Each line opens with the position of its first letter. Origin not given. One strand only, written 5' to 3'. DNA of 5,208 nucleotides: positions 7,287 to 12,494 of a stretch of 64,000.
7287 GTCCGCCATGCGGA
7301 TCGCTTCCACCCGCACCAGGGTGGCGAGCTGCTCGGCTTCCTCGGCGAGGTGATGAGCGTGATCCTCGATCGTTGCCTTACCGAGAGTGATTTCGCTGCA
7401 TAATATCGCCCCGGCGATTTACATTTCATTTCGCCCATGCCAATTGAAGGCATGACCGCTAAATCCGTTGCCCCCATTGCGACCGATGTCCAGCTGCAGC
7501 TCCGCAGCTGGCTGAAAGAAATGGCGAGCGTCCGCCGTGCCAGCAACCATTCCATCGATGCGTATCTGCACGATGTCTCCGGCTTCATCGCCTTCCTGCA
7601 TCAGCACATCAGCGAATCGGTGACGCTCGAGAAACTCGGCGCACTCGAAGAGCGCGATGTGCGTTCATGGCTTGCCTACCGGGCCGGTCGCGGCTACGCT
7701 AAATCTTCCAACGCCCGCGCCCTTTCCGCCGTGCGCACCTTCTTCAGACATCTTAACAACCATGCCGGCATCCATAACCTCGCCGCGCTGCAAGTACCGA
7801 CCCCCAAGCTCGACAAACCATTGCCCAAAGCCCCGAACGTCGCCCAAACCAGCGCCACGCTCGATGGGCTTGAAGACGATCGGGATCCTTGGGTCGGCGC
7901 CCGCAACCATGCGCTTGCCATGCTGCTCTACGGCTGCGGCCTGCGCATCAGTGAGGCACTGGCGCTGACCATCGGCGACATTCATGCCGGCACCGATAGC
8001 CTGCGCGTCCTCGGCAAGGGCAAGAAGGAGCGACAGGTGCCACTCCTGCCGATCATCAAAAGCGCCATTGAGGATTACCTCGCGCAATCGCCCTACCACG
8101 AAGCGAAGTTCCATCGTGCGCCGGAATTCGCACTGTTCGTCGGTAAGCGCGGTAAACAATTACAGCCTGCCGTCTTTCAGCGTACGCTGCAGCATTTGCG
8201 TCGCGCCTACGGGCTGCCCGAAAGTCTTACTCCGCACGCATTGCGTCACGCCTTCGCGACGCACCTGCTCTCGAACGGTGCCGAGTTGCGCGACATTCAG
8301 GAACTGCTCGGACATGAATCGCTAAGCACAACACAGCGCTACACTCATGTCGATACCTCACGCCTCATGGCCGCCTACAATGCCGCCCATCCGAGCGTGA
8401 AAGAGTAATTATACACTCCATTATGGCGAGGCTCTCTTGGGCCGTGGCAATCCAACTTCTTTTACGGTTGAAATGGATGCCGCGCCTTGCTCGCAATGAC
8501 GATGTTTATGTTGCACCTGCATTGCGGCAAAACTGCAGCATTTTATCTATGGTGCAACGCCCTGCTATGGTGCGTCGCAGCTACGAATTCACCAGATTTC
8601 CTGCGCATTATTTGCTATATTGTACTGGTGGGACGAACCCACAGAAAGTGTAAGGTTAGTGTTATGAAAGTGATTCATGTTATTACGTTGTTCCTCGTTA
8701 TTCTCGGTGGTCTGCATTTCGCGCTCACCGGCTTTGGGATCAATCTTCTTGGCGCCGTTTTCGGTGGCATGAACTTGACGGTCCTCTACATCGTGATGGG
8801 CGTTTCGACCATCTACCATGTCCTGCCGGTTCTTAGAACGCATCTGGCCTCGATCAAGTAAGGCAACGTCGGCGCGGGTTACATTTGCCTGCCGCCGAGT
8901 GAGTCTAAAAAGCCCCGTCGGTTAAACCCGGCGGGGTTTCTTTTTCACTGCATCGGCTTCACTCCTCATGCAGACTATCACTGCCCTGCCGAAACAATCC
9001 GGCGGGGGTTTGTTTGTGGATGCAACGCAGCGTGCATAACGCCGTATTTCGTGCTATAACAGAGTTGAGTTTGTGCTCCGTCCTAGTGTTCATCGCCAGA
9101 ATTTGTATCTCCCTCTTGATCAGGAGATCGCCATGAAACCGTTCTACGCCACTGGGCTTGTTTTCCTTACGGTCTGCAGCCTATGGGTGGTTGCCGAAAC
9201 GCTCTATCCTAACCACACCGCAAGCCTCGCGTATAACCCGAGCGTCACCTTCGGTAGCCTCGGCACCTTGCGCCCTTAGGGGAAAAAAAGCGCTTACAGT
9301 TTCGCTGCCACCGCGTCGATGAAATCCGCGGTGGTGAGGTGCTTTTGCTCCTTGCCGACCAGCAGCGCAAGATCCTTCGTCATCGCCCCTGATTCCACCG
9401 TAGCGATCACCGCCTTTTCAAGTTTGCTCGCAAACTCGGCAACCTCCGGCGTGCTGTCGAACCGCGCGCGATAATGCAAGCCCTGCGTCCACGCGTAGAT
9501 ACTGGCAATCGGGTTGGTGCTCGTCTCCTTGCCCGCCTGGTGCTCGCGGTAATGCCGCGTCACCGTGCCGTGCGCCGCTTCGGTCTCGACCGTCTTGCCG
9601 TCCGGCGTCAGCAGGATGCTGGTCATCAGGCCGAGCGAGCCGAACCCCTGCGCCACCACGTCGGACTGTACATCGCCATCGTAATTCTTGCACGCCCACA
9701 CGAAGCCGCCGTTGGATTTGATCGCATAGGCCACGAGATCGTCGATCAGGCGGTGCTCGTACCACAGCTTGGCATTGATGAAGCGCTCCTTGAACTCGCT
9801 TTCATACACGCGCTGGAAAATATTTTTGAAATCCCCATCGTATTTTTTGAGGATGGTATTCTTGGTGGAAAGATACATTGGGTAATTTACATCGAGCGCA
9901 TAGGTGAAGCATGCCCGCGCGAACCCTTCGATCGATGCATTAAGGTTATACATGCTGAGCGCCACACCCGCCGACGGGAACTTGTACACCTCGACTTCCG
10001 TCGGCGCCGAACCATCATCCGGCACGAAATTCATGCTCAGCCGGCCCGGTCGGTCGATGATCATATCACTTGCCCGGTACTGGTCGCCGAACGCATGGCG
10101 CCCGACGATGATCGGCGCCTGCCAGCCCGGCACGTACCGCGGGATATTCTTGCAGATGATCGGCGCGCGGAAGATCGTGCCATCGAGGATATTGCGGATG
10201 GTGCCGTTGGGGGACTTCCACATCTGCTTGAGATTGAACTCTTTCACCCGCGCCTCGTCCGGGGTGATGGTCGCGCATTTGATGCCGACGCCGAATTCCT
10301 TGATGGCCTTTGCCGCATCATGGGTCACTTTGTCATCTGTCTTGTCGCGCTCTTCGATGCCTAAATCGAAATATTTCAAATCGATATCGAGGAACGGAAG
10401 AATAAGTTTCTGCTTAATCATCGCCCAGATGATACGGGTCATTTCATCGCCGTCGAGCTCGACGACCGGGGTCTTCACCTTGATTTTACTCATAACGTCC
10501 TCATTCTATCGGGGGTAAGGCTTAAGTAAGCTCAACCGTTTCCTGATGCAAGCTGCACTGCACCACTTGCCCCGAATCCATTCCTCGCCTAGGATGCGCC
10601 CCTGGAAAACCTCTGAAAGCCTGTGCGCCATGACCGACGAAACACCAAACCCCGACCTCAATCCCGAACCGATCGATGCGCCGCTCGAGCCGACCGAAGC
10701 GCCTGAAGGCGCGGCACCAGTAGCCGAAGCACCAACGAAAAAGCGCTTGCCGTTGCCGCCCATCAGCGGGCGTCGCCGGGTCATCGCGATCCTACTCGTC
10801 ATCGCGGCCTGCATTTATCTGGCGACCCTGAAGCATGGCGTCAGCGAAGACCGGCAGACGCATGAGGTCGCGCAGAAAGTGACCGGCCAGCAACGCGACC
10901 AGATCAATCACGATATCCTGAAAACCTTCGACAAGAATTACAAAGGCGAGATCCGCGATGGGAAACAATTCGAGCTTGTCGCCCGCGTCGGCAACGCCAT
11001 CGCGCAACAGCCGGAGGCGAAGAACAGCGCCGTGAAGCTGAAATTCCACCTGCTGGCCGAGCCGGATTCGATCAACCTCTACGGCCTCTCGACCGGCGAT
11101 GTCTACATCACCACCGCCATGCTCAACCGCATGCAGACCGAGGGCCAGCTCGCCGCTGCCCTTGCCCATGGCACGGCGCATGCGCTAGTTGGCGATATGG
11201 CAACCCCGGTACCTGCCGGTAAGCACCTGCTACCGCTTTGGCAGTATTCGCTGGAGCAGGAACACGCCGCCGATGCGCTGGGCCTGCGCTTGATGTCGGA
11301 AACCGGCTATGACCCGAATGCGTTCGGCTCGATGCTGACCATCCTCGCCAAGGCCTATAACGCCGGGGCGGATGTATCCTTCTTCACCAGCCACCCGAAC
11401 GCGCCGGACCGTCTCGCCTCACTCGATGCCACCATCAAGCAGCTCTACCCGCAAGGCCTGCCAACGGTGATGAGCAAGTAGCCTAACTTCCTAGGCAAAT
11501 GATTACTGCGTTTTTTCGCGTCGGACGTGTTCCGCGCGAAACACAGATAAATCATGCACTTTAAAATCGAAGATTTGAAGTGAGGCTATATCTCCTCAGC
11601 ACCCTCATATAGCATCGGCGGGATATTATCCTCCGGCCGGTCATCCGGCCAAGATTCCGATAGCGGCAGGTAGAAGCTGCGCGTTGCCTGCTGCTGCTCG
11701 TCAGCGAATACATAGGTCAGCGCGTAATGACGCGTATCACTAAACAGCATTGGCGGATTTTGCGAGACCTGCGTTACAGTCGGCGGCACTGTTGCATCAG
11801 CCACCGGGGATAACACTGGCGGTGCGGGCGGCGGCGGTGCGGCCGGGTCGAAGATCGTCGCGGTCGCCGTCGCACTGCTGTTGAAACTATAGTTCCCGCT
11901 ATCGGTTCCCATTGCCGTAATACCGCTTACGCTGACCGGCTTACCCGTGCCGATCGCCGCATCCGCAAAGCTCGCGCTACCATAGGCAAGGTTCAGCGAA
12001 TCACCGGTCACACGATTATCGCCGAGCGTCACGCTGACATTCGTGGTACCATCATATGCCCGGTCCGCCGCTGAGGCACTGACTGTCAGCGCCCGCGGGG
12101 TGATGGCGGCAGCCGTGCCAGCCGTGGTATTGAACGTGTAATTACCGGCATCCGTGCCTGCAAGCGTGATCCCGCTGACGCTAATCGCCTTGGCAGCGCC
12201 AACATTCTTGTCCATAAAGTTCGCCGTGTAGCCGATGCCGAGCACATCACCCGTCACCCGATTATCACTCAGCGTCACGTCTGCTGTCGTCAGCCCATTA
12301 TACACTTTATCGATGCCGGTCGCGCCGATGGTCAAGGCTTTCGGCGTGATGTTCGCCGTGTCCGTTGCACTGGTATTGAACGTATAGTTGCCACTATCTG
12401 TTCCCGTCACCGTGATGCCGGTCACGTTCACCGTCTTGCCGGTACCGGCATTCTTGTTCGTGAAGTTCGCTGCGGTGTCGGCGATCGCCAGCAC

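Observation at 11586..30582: Two-partner secretion locus encoding a 5,681-aa repeat adhesin next to tRNA-Arg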

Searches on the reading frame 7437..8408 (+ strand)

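Call 10: search_protein_families(library=ncbifam, proteins=[window:7437-8408:+], max_evalue=0.00001)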
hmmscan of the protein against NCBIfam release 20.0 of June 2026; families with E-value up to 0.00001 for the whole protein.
window:7437-8408:+ (323 aa): 12 families
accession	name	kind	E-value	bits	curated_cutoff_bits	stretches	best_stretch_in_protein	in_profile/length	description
TIGR02224.1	recomb_XerC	equivalog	4.9e-89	298.6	335.15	1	24-321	2-293/295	tyrosine recombinase XerC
NF001399.0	PRK00283.1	subfamily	4.7e-72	242.8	279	1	19-320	6-298/300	tyrosine recombinase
TIGR02225.1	recomb_XerD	equivalog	8.2e-72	242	329.6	1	24-320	2-289/290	site-specific tyrosine recombinase XerD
NF040815.2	recomb_XerA_Arch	equivalog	1.1e-52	179.2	220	1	31-314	8-263/263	site-specific tyrosine recombinase/integron integrase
NF002331.0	PRK01287.1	subfamily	1.1e-38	133.2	371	1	20-322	28-329/365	site-specific tyrosine recombinase XerC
TIGR02249.1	integrase_gron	subfamily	1.5e-36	126.4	265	2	241-306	236-301/315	integron integrase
NF003462.0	PRK05084.1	equivalog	1.2e-29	103.1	267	1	155-315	195-354/360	tyrosine recombinase XerS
NF011946.0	PRK15417.1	equivalog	1.5e-21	77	435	2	242-307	252-317/337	integron integrase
NF007371.0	PRK09871.1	subfamily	4.2e-14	52.6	222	1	153-314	24-183/198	tyrosine-type DNA invertase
NF007370.0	PRK09870.1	subfamily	4.8e-12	45.9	221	1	154-317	31-191/200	tyrosine-type DNA invertase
NF040693.1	recomb_GmtY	equivalog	5.5e-10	39.1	340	0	262-308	389-435/441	gamma-mobile-trio recombinase GmtY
NF002685.0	PRK02436.1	equivalog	8.9e-06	25.7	178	0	32-303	11-244/245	site-specific tyrosine recombinase XerD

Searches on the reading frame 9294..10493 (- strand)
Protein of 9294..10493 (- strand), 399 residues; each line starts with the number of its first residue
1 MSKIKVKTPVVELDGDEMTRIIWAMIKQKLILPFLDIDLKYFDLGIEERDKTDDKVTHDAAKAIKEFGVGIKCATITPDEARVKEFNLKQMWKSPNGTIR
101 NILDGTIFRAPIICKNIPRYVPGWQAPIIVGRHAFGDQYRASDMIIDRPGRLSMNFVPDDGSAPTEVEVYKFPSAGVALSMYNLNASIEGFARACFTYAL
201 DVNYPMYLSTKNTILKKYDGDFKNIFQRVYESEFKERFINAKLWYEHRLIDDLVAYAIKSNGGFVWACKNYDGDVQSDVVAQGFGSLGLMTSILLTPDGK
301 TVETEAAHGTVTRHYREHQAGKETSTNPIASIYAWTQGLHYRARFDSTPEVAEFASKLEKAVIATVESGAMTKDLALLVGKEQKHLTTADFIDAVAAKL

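Call 10: search_protein_families(library=ncbifam, proteins=[window:9294-10493:-], max_evalue=0.00001)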
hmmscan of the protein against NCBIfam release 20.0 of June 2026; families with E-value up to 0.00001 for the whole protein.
window:9294-10493:- (399 aa): 10 families
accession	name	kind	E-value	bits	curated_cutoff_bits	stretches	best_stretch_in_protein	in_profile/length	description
NF006156.0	PRK08299.1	equivalog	3.9e-215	714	335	1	1-399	1-398/403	NADP-dependent isocitrate dehydrogenase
TIGR00127.1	nadp_idh_euk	equivalog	1.8e-207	688.8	397.15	1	2-399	1-403/409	isocitrate dehydrogenase (NADP(+))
NF006673.0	PRK09222.1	equivalog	1.1e-12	47.7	509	1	189-399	152-341/482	NADP-dependent isocitrate dehydrogenase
TIGR00175.1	mito_nad_idh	equivalog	1.4e-09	37.6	432.4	1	190-398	150-333/334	isocitrate dehydrogenase (NAD(+))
TIGR02924.1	ICDH_alpha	equivalog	3e-09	36.5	561.35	1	191-398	150-336/473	isocitrate dehydrogenase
NF040619.1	AksF_Meth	equivalog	4e-08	32.7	500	1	193-376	166-331/343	homoisocitrate dehydrogenase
TIGR00183.1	prok_nadp_idh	equivalog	4e-08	32.5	567.3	1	52-397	80-414/417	isocitrate dehydrogenase (NADP(+))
TIGR02088.1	LEU3_arch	subfamily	1.1e-07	31.4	409.8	1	191-376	148-311/324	isopropylmalate/isohomocitrate dehydrogenases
TIGR00169.1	leuB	equivalog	1.2e-06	27.7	353.2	1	187-376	164-333/349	3-isopropylmalate dehydrogenase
NF040626.1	AksF2_Meth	equivalog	3.8e-06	26.4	540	1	189-373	146-318/333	homoisocitrate dehydrogenase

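Call 16: list_cluster_members(proteins=[window:9294-10493:-, window:28725-30404:-, window:31274-34411:+, window:37097-38371:-])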
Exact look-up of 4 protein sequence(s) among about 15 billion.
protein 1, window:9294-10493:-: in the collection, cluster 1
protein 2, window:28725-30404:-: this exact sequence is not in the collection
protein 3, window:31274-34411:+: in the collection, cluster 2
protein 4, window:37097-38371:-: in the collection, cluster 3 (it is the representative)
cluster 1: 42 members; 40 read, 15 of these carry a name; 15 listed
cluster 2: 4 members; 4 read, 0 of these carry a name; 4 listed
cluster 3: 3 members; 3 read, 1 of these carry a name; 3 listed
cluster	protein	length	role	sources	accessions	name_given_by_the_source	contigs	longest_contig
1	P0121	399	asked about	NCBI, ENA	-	-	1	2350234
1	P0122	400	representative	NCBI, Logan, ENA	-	-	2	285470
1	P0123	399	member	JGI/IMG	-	isocitrate dehydrogenase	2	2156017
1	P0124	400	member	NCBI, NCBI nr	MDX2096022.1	MAG: NADP-dependent isocitrate dehydrogenase [Alphaproteobacteria bacterium] | NADP-dependent isocitrate dehydrogenase [Alphaproteobacteria bacterium]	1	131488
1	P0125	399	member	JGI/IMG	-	isocitrate dehydrogenase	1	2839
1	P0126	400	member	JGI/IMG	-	isocitrate dehydrogenase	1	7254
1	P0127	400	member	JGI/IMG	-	isocitrate dehydrogenase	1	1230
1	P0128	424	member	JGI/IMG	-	isocitrate dehydrogenase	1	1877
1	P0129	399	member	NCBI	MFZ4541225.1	MAG: NADP-dependent isocitrate dehydrogenase [Rickettsiales bacterium]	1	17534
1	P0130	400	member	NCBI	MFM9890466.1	MAG: NADP-dependent isocitrate dehydrogenase [Rickettsiales bacterium]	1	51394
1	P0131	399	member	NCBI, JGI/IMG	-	isocitrate dehydrogenase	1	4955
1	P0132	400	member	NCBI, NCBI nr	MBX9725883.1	MAG: NADP-dependent isocitrate dehydrogenase [Rickettsiales bacterium] | NADP-dependent isocitrate dehydrogenase [Rickettsiales bacterium]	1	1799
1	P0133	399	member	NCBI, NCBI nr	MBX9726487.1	MAG: NADP-dependent isocitrate dehydrogenase [Rickettsiales bacterium] | NADP-dependent isocitrate dehydrogenase [Rickettsiales bacterium]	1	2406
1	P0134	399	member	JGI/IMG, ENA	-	isocitrate dehydrogenase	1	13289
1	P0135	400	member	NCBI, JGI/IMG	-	isocitrate dehydrogenase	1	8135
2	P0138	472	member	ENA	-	-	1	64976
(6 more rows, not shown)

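Call 41: find_encoding_contigs(protein=P0138, flank=10000, max_places=3)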
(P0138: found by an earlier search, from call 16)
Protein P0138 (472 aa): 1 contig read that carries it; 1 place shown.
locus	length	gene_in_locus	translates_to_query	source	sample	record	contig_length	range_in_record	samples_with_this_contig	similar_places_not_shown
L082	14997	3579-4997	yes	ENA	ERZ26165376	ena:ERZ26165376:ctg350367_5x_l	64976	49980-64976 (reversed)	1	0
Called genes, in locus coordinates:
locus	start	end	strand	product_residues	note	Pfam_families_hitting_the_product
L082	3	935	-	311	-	?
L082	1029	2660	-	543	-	PF08479:POTRA_2, PF03865:ShlB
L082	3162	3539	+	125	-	-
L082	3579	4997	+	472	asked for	PF14850:Pro_dh-DNA_bdg, PF01619:Pro_dh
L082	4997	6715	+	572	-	PF00171:Aldedh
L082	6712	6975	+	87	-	-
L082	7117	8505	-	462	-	PF00890:FAD_binding_2, PF01134:GIDA (faint), PF01262:AlaDh_PNT_C (faint), PF07992:Pyr_redox_2, PF12831:FAD_oxidored, PF13738:Pyr_redox_3, PF00070:Pyr_redox, PF02852:Pyr_redox_dim, +4 more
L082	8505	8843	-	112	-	PF01906:YbjQ_1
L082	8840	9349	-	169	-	-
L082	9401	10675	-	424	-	PF00364:Biotin_lipoyl, PF25917:BSH_RND (faint), PF25997:BSH_YhbJ (faint), PF25919:BSH_CusB, PF00198:2-oxoacid_dh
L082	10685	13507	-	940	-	PF00676:E1_dh, PF02779:Transket_pyr, PF16870:OxoGdeHyase_C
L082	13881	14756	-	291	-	PF02629:CoA_binding, PF13607:Succ_CoA_lig, PF00549:Ligase_CoA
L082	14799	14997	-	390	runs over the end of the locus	PF08442:ATP-grasp_2, PF13549:ATP-grasp_5, PF24948:Citrate_synth_N, PF00549:Ligase_CoA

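Call 43: find_encoding_contigs(protein=window:9294-10493:-, flank=10000, max_places=5)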
Protein window:9294-10493:- (399 aa): no gene with exactly this product is on record in the collection.

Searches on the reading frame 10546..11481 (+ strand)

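Call 10: search_protein_families(library=ncbifam, proteins=[window:10546-11481:+], max_evalue=0.00001)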
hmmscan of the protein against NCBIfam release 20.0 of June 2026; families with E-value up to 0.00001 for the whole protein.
window:10546-11481:+ (311 aa): 1 family
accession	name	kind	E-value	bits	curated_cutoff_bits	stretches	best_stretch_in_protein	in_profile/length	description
NF052400.1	M48_BAM_BepA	equivalog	7.6e-13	48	570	1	233-293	192-253/483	beta-barrel assembly-enhancing protease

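Call 45: search_protein_families(library=pfam, proteins=[window:10546-11481:+], max_evalue=1)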
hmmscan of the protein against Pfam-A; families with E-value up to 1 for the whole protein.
window:10546-11481:+ (311 aa): 2 families
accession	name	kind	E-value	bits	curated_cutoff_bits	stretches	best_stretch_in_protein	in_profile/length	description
PF01435.24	Peptidase_M48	-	1.1e-16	61.6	20.3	2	233-296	134-185/186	Peptidase family M48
PF18996.5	DUF5726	-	0.16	12.8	25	1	75-131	19-79/90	Family of unknown function (DUF5726)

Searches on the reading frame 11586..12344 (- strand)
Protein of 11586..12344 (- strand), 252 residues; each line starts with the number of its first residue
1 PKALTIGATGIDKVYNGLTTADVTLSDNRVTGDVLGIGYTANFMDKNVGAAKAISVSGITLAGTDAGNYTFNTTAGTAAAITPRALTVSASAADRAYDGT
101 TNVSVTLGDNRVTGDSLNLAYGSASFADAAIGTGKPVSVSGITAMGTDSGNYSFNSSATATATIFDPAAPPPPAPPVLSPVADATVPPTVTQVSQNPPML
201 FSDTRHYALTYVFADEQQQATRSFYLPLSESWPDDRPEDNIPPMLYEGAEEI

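Call 75: find_homologous_proteins(query=window:11586-12344:-, max_evalue=1e-20)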
Query window:11586-12344:- (252 aa): 270 proteins with E <= 1e-20 among 4279 candidates; the best 120 are listed.
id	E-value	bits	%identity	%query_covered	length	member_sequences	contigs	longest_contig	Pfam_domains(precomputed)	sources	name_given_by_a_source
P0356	5.6e-144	496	61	63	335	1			PF18657.7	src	-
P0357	1.3e-141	488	59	65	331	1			PF24518.2,PF18657.7,PF06865.18,PF24039.2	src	-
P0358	9.2e-134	463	50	81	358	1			PF18657.7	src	-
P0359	2.4e-131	455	57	57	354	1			PF18657.7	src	-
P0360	7.2e-128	443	56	75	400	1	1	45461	PF18657.7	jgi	jgi:hypothetical protein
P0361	3.1e-119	415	57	57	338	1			PF18657.7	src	-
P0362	2.1e-115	403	54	75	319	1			PF18657.7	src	-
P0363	4.0e-114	398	61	59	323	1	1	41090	PF18657.7,PF06865.18,PF24039.2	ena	-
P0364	8.1e-105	368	56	75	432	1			PF18657.7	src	-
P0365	2.6e-103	363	56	65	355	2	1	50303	PF18657.7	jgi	jgi:hypothetical protein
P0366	2.5e-102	360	62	60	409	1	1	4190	PF18657.7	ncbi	ncbi:MAG: YDG domain-containing protein, partial [Polaromonas sp.]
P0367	1.8e-97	344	57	61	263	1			PF18657.7,PF24039.2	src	-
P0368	5.4e-95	336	50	65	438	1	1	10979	PF18657.7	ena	-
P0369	2.1e-93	331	55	65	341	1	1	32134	PF18657.7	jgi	jgi:hypothetical protein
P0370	1.3e-92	328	51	62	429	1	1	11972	PF18657.7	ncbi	ncbi:MAG: hypothetical protein RLZZ309_886, partial [Bacteroidota bacterium]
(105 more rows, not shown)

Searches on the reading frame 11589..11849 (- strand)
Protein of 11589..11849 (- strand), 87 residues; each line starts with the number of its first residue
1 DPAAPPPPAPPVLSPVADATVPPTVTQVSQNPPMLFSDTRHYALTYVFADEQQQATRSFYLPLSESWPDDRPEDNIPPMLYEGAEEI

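Call 45: search_protein_families(library=pfam, proteins=[window:11589-11849:-], max_evalue=1)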
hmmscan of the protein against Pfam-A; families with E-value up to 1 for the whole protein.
seq(87 aa): 0 families
